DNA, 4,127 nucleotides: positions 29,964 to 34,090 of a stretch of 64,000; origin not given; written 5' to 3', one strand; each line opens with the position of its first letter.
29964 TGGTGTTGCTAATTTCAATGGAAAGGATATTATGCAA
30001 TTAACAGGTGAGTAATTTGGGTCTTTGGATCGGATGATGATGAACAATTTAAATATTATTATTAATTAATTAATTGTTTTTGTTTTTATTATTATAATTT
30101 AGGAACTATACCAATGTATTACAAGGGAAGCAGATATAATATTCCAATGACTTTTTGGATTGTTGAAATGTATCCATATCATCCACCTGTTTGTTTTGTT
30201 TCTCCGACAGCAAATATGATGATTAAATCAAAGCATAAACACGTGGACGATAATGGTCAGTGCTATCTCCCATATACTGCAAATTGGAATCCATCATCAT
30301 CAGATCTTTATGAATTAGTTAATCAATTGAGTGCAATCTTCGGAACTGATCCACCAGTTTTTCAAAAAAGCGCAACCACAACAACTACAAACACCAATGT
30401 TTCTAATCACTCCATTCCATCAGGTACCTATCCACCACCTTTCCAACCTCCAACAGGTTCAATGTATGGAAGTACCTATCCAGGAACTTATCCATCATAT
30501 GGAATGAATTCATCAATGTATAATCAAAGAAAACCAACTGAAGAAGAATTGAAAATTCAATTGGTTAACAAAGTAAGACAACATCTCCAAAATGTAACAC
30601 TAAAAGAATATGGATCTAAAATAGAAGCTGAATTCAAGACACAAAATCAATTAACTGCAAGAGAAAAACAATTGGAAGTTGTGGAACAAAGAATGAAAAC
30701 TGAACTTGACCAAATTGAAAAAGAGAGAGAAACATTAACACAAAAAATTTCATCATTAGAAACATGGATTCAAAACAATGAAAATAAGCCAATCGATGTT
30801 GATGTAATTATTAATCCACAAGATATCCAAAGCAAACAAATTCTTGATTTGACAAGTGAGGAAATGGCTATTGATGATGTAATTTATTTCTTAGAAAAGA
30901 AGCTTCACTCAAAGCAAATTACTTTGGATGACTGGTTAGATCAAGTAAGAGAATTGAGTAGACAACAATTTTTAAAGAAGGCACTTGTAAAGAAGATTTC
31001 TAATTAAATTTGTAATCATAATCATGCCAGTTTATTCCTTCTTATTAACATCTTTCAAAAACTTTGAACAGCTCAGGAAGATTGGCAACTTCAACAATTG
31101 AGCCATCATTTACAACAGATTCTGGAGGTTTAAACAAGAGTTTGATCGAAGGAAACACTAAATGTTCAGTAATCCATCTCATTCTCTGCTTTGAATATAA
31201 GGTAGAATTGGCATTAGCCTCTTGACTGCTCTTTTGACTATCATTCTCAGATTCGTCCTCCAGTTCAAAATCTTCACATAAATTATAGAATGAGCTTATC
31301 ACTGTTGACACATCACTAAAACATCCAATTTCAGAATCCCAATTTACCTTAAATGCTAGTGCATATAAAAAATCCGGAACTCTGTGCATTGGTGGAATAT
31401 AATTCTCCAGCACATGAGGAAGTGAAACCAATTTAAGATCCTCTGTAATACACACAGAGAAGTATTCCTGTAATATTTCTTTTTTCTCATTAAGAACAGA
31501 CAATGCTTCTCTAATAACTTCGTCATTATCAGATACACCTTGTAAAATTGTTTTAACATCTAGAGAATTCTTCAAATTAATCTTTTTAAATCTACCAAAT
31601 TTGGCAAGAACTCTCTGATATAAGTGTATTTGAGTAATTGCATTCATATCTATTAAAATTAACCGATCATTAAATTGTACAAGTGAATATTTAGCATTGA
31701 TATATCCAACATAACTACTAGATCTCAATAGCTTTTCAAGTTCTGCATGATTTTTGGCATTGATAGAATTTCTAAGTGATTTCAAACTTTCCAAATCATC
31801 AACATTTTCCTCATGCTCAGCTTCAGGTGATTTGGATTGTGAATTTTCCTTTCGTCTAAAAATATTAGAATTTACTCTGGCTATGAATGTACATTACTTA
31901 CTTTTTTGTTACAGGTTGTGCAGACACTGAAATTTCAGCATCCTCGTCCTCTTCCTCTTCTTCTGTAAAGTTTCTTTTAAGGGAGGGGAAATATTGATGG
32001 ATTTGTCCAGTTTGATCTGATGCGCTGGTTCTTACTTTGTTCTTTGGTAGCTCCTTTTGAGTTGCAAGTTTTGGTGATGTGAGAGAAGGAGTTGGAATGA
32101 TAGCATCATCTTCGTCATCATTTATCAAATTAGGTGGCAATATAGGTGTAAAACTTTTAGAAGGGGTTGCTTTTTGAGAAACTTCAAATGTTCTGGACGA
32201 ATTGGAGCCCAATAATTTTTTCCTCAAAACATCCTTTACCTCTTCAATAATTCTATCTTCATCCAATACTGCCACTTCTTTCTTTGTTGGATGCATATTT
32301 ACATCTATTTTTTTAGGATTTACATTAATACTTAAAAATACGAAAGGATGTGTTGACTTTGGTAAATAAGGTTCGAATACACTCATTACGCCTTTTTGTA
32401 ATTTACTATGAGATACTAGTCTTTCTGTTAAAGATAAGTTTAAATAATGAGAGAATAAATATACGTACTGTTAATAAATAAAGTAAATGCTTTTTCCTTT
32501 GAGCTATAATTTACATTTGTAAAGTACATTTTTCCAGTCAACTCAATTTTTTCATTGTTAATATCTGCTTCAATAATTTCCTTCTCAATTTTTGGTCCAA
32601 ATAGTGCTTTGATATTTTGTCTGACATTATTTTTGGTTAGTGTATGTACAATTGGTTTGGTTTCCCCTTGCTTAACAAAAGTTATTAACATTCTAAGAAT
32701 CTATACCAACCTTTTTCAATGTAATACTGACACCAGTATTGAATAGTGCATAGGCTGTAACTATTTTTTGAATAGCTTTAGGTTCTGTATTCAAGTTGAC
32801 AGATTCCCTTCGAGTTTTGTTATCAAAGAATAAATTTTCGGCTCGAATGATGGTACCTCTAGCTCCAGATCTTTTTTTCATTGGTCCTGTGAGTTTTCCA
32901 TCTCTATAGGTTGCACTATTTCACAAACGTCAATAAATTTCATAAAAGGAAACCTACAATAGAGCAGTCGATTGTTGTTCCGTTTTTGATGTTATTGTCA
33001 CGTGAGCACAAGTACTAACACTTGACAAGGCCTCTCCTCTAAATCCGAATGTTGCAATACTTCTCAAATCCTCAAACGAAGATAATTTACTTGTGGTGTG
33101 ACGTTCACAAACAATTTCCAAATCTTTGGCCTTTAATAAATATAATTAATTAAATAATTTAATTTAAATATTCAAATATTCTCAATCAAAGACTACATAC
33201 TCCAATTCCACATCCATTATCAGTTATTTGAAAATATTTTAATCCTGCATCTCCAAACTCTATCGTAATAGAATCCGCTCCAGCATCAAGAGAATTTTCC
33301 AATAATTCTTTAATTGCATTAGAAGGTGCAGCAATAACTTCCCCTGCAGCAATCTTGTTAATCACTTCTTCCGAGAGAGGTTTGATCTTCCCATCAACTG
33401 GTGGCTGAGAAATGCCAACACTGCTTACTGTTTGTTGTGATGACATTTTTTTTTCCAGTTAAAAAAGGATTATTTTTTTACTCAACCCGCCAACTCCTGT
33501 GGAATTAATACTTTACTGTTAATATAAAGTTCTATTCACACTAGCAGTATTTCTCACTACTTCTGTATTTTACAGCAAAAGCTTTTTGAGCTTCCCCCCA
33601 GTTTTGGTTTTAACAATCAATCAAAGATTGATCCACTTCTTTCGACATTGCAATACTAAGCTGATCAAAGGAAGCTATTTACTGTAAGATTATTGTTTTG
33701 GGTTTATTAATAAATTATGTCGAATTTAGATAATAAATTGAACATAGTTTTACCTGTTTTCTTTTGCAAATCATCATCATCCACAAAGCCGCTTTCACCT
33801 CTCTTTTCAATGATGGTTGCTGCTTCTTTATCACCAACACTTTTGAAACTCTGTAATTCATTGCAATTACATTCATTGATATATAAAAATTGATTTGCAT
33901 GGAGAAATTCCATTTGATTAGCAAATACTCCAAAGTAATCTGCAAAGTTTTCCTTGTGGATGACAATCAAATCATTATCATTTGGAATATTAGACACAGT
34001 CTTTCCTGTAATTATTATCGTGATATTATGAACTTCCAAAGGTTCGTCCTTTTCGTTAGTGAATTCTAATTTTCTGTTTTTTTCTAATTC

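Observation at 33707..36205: P-loop NTPase fused to a ComEA-like tandem HhH DNA-binding domain, adjacent to MLH1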

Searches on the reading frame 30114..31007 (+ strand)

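Call 64: search_protein_families(library=pfam, proteins=[window:30114-31007:+], max_evalue=0.001)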
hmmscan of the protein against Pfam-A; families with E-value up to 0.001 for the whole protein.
window:30114-31007:+ (297 aa): 2 families
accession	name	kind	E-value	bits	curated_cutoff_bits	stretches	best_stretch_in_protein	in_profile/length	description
PF05743.18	UEV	-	4.3e-26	91.6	27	1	2-82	42-121/121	UEV domain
PF09454.15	Vps23_core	-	4.6e-22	78.2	26.8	1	232-294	2-64/64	Vps23 core domain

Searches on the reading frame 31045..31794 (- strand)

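Call 64: search_protein_families(library=pfam, proteins=[window:31045-31794:-], max_evalue=0.001)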
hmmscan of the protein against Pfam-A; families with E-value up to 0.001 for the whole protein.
window:31045-31794:- (249 aa): 1 family
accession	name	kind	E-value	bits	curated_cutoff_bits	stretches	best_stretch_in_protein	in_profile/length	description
PF16413.10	Mlh1_C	-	3.9e-68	230.2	25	1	2-249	3-264/264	DNA mismatch repair protein Mlh1 C-terminus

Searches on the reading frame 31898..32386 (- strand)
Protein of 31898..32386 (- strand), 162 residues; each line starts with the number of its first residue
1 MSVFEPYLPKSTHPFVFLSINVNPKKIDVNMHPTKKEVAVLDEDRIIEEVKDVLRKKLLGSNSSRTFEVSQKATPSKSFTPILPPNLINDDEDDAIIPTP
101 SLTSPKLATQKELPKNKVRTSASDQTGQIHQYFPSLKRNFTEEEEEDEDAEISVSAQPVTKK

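Call 64: search_protein_families(library=pfam, proteins=[window:31898-32386:-], max_evalue=0.001)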
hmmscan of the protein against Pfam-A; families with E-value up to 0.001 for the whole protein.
window:31898-32386:- (162 aa): 1 family
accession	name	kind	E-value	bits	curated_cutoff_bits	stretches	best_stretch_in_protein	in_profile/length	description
PF01119.25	DNA_mis_repair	-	1.5e-15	57.3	26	1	2-58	62-118/119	DNA mismatch repair protein, C-terminal domain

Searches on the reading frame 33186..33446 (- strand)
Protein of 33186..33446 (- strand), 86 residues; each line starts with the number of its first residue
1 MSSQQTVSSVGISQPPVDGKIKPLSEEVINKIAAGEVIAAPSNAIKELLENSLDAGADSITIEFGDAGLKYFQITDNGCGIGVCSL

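Call 64: search_protein_families(library=pfam, proteins=[window:33186-33446:-], max_evalue=0.001)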
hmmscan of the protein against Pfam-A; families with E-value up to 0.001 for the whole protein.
window:33186-33446:- (86 aa): 2 families
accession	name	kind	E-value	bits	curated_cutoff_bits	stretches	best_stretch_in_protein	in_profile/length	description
PF13589.12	HATPase_c_3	-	2.2e-06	28.2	25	1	42-81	4-45/137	Histidine kinase-, DNA gyrase B-, and HSP90-like ATPase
PF02518.31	HATPase_c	-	0.00022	22.1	26.4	1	43-81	8-49/111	Histidine kinase-, DNA gyrase B-, and HSP90-like ATPase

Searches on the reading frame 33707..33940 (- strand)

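Call 22: search_protein_families(library=pfam, proteins=[window:33707-33940:-], max_evalue=10)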
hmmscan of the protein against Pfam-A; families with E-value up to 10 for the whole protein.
window:33707-33940:- (77 aa): 2 families
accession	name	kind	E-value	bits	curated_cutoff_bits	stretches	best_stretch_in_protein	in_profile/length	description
PF12836.13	HHH_3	-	0.0013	19.2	27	1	21-63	8-51/65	Helix-hairpin-helix motif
PF03934.19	T2SSK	-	0.067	14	24.2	1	36-61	19-44/63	Type II secretion system (T2SS), protein K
